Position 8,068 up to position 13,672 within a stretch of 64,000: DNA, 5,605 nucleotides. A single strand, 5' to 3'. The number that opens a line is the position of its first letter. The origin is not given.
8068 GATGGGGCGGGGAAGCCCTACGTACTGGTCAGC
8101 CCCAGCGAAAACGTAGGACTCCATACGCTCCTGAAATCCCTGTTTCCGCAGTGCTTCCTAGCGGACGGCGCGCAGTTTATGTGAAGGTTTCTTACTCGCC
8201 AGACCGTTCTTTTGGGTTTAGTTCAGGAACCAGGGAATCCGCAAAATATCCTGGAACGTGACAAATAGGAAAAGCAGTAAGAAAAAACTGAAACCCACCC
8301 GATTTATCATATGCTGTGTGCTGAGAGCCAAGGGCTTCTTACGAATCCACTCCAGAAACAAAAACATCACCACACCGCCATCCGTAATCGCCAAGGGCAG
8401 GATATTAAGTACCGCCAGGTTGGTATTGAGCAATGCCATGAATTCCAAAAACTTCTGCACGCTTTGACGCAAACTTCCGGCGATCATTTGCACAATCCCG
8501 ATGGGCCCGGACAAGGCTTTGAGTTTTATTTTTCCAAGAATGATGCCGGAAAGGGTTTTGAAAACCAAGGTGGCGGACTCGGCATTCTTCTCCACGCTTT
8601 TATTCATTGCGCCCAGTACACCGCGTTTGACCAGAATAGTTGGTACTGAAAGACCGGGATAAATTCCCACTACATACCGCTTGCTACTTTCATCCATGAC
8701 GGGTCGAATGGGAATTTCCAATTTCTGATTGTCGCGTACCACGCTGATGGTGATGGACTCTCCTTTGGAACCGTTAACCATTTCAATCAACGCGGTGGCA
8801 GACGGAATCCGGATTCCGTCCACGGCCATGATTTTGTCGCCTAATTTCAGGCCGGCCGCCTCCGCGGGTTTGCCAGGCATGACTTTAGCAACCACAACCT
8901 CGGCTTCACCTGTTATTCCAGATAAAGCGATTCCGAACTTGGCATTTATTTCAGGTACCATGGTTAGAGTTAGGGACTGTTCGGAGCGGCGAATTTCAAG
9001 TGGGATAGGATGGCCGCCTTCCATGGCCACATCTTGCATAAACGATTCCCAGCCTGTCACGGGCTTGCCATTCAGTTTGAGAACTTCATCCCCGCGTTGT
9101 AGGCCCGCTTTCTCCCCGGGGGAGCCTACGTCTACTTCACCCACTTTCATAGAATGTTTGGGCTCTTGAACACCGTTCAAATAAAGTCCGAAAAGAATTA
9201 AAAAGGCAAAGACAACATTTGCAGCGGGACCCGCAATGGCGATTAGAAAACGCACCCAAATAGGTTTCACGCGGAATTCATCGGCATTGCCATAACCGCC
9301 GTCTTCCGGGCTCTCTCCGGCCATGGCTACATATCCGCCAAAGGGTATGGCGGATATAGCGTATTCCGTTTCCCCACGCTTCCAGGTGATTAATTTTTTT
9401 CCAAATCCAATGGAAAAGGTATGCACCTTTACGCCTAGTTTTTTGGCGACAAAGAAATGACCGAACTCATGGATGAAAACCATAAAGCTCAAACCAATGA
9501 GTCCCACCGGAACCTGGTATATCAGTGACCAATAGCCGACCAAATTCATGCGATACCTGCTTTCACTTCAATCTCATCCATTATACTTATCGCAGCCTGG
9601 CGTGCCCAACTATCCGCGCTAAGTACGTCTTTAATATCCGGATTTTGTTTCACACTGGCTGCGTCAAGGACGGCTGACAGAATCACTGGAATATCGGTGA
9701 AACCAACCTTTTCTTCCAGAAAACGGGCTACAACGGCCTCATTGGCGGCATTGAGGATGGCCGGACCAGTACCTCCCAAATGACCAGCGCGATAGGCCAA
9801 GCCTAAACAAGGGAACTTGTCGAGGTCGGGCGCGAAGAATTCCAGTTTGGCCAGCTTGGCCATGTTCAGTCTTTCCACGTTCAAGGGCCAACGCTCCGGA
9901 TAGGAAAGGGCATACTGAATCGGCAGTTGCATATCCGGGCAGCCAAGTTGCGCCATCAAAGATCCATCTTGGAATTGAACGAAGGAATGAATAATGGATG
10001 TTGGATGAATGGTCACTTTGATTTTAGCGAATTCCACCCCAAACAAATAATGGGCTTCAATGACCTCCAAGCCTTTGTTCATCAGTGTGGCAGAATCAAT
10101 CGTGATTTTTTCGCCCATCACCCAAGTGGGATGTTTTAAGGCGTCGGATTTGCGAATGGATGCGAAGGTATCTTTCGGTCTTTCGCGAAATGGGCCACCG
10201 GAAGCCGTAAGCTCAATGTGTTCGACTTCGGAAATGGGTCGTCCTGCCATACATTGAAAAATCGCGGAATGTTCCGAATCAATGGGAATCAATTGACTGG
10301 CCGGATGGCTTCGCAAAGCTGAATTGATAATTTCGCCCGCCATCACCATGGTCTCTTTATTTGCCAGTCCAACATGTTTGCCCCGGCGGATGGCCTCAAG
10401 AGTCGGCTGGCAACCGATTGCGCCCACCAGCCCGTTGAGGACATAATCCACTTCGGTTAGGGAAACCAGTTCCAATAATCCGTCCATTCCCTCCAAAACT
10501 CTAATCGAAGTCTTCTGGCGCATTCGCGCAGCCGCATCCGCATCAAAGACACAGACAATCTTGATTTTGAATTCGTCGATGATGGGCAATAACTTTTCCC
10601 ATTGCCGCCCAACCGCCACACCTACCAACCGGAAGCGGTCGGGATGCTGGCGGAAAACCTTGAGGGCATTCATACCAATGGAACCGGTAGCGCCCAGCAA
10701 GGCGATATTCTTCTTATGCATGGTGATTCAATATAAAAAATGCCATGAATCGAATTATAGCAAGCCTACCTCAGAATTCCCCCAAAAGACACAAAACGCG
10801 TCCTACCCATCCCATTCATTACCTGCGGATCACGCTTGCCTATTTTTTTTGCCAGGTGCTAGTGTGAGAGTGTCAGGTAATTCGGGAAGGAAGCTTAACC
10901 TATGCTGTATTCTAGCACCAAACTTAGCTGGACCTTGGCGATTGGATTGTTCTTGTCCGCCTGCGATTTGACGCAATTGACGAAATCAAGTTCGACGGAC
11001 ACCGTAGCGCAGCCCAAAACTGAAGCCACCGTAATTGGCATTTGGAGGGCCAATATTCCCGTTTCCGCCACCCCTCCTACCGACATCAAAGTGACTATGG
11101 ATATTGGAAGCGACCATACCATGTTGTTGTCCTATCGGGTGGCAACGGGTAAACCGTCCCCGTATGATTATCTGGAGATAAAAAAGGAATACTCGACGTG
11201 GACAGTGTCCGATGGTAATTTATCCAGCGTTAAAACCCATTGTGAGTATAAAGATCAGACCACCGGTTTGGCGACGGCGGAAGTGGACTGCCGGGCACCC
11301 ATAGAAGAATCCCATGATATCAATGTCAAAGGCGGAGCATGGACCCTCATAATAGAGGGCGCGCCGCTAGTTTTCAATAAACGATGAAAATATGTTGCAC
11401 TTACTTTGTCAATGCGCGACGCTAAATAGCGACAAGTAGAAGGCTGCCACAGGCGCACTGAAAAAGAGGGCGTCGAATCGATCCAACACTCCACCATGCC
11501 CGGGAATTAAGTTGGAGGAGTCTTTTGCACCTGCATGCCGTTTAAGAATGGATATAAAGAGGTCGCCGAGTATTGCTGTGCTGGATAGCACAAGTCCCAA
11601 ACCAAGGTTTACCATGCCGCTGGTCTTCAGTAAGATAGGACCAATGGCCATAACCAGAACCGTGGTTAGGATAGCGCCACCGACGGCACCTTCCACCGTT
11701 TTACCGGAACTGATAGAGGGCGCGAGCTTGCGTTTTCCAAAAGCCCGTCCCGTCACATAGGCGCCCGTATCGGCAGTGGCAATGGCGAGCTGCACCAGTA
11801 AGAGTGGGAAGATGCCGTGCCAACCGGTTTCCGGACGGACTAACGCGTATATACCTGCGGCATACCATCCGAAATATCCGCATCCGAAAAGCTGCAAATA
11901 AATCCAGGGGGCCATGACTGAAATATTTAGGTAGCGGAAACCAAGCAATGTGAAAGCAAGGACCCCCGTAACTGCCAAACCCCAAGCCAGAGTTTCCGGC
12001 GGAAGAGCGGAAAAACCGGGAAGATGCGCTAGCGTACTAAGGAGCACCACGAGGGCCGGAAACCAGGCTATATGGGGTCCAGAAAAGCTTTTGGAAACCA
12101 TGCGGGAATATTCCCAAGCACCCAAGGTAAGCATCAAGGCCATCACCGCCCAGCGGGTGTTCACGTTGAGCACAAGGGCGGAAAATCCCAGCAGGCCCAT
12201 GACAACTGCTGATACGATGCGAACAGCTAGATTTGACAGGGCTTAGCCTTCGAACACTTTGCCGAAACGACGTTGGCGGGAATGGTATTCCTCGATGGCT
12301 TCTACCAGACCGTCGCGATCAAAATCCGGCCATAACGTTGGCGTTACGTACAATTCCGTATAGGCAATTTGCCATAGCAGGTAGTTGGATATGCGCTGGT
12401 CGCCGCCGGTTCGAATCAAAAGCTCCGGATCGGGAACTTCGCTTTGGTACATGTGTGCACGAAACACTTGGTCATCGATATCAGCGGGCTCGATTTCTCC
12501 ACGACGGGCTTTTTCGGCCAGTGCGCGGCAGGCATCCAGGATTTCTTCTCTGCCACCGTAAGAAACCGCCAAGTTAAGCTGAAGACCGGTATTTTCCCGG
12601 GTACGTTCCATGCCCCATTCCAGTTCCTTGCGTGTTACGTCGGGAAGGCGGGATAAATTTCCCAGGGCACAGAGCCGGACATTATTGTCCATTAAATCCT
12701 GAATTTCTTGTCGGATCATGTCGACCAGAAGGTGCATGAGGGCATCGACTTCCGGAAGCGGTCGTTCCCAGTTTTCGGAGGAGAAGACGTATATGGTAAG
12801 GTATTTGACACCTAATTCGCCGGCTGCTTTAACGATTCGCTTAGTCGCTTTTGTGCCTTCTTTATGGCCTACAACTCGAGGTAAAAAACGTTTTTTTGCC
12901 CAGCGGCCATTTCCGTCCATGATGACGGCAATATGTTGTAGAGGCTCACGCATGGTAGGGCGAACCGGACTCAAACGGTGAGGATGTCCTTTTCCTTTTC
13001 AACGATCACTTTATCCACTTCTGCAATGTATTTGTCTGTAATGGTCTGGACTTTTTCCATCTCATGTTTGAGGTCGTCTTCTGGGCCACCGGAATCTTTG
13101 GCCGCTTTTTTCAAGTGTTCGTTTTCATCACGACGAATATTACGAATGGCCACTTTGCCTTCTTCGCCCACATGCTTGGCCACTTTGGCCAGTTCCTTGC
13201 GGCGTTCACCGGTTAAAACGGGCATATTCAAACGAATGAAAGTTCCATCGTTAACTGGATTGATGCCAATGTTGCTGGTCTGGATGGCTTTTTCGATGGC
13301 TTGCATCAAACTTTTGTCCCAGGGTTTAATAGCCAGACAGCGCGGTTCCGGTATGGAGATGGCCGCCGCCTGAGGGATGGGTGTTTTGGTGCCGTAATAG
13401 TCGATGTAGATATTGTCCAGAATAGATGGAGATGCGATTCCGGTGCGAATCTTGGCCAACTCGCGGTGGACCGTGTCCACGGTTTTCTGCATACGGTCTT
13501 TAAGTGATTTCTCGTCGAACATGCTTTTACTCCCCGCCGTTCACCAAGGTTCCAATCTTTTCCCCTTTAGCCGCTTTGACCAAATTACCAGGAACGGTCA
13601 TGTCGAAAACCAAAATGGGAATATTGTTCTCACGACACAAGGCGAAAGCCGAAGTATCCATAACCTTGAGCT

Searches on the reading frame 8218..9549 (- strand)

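Call 16: search_protein_families(library=pfam, proteins=[window:8218-9549:-], max_evalue=0.001)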
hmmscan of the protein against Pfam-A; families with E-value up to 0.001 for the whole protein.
window:8218-9549:- (443 aa): 7 families
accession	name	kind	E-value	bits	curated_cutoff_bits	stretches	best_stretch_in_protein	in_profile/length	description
PF02163.28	Peptidase_M50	-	3.4e-64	216.7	27.2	1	17-426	3-221/221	Peptidase family M50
PF17820.7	PDZ_6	-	1.7e-20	72.9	27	2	219-272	1-54/54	PDZ domain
PF00595.29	PDZ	-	4.9e-20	72.1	23.2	2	196-268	3-78/81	PDZ domain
PF13180.12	PDZ_2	-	4e-19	69.1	27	2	206-280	4-77/80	PDZ domain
PF14685.13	PDZ_Tricorn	-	6.8e-07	29.6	25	0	230-275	34-81/88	Tricorn protease PDZ domain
PF21558.3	Pept_S41_N_bact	-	8.3e-05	22.9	27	0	147-171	17-41/87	Bacteroidetes, Peptidase, S41 family, N-terminal domain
PF13398.12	Peptidase_M50B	-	0.00067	19.9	26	1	22-75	23-77/201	Peptidase M50B-like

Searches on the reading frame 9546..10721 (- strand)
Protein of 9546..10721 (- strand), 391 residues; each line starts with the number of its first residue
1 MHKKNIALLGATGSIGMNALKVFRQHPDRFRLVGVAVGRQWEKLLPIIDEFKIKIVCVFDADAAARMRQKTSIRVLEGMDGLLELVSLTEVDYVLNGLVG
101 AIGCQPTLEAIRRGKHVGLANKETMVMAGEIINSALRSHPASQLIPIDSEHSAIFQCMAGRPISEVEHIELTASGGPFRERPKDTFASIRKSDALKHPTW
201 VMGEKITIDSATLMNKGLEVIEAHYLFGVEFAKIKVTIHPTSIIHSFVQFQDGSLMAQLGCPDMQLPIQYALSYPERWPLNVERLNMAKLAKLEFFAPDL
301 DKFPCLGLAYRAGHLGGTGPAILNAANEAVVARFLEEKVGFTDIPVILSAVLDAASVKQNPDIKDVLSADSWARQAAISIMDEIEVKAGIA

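Call 16: search_protein_families(library=pfam, proteins=[window:9546-10721:-], max_evalue=0.001)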
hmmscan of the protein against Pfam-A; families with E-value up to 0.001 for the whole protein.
window:9546-10721:- (391 aa): 3 families
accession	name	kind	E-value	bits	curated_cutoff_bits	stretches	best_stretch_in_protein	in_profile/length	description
PF13288.12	DXPR_C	-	8.9e-41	139.2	27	1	259-375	1-114/115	DXP reductoisomerase C-terminal domain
PF02670.22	DXP_reductoisom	-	1.7e-38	132.7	21.7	1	6-129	1-129/129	1-deoxy-D-xylulose 5-phosphate reductoisomerase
PF08436.17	DXP_redisom_C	-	6.3e-38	129.2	26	1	144-227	1-84/84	1-deoxy-D-xylulose 5-phosphate reductoisomerase C-terminal domain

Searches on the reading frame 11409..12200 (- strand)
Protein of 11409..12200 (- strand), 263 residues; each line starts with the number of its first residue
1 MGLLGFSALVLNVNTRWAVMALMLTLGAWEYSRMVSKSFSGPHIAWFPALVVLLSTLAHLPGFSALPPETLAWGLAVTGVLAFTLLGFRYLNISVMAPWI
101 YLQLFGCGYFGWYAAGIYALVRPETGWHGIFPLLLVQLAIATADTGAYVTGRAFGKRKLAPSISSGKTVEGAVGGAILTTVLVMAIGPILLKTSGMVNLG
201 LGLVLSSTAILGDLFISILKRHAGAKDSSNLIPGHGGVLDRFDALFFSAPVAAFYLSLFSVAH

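Call 80: search_protein_families(library=pfam, proteins=[window:11409-12200:-], max_evalue=0.00001)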
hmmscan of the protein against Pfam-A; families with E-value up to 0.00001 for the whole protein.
window:11409-12200:- (263 aa): 1 family
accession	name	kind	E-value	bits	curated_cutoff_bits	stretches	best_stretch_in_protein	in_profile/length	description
PF01148.25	CTP_transf_1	-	7.8e-50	170.6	24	1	6-259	15-264/264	Cytidylyltransferase family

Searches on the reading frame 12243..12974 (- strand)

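Call 80: search_protein_families(library=pfam, proteins=[window:12243-12974:-], max_evalue=0.00001)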
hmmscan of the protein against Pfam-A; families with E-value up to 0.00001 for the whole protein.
window:12243-12974:- (243 aa): 1 family
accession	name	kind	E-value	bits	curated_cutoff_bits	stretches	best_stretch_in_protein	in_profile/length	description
PF01255.24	Prenyltransf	-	2.1e-83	279.6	27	1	18-238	1-219/219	Putative undecaprenyl diphosphate synthase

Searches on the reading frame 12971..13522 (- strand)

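Call 80: search_protein_families(library=pfam, proteins=[window:12971-13522:-], max_evalue=0.00001)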
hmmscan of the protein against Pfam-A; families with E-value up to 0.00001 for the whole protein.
window:12971-13522:- (183 aa): 1 family
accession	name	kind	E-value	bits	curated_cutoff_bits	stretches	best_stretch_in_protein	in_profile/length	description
PF01765.24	RRF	-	2.4e-63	213.3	29.7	1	19-181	2-164/164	Ribosome recycling factor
